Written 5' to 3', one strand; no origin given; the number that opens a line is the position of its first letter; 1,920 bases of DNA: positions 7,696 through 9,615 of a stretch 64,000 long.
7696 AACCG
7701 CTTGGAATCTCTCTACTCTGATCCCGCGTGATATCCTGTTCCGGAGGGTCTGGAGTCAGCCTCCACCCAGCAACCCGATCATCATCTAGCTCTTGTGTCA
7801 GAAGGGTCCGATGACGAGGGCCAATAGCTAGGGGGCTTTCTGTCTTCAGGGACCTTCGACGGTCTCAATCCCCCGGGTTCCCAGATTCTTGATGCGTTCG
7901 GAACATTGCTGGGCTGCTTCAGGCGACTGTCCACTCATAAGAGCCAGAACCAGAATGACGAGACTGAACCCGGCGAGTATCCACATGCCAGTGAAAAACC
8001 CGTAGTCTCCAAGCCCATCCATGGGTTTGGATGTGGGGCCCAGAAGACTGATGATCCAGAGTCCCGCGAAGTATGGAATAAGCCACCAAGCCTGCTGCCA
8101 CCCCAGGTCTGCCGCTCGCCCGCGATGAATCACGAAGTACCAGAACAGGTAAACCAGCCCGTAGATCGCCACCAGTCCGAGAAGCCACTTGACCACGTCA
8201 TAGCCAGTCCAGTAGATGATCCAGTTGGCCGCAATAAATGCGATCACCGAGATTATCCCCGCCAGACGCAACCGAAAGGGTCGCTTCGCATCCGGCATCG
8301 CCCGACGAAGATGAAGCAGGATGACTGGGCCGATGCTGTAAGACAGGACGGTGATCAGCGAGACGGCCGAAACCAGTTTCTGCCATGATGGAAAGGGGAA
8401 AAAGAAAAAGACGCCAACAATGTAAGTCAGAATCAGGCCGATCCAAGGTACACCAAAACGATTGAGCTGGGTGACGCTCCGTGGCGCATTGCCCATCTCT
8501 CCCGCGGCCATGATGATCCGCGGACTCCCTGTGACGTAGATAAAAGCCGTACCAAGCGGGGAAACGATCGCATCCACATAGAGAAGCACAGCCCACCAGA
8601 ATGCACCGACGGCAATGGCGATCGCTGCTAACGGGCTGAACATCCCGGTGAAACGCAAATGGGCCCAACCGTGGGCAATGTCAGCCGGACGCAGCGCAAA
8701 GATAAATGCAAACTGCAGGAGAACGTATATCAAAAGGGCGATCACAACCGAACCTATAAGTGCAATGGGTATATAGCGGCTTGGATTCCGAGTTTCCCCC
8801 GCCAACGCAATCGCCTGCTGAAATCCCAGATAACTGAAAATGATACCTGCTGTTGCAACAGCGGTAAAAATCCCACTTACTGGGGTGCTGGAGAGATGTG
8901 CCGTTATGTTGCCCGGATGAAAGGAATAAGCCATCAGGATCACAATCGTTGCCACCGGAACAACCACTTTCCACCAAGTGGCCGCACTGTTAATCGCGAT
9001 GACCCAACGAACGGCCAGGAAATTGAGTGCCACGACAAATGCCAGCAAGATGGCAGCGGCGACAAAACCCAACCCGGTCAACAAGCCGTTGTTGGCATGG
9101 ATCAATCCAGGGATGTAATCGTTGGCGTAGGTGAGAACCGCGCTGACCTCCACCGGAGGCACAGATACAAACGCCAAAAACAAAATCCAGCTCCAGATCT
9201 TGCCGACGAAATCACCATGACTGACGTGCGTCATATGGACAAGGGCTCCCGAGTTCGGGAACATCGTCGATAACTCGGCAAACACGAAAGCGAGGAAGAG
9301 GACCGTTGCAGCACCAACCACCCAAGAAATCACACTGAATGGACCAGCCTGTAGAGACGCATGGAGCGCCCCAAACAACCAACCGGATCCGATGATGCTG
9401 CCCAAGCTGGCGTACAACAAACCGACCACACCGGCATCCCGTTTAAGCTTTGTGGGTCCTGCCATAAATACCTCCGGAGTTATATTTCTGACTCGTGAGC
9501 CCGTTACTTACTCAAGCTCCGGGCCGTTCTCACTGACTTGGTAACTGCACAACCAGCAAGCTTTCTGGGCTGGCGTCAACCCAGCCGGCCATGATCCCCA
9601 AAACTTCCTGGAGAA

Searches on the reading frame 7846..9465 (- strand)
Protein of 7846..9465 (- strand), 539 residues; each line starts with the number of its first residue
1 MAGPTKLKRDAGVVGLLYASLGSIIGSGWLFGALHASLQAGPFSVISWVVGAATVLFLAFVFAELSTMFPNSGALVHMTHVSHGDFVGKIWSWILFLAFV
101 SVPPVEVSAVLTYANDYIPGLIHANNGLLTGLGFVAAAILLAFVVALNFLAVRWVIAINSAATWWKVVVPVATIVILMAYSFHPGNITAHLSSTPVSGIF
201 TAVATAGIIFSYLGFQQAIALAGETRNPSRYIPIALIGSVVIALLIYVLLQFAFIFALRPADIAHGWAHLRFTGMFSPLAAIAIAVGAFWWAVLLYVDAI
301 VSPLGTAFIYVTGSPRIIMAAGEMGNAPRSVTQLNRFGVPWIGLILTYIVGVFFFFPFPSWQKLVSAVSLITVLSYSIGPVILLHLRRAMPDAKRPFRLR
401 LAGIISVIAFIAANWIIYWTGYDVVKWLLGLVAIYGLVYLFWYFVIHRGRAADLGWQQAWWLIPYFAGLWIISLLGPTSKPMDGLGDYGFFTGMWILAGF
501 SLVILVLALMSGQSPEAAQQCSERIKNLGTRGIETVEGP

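Call 52: search_protein_families(library=pfam, proteins=[window:7846-9465:-], max_evalue=0.00001)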
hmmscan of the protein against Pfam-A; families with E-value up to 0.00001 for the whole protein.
window:7846-9465:- (539 aa): 2 families
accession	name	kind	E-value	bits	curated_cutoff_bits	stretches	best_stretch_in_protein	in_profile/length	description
PF13520.12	AA_permease_2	-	6.4e-35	121.3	27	1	14-413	4-400/427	Amino acid permease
PF00324.27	AA_permease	-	8.2e-21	74.7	24.6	1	16-418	2-417/470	Amino acid permease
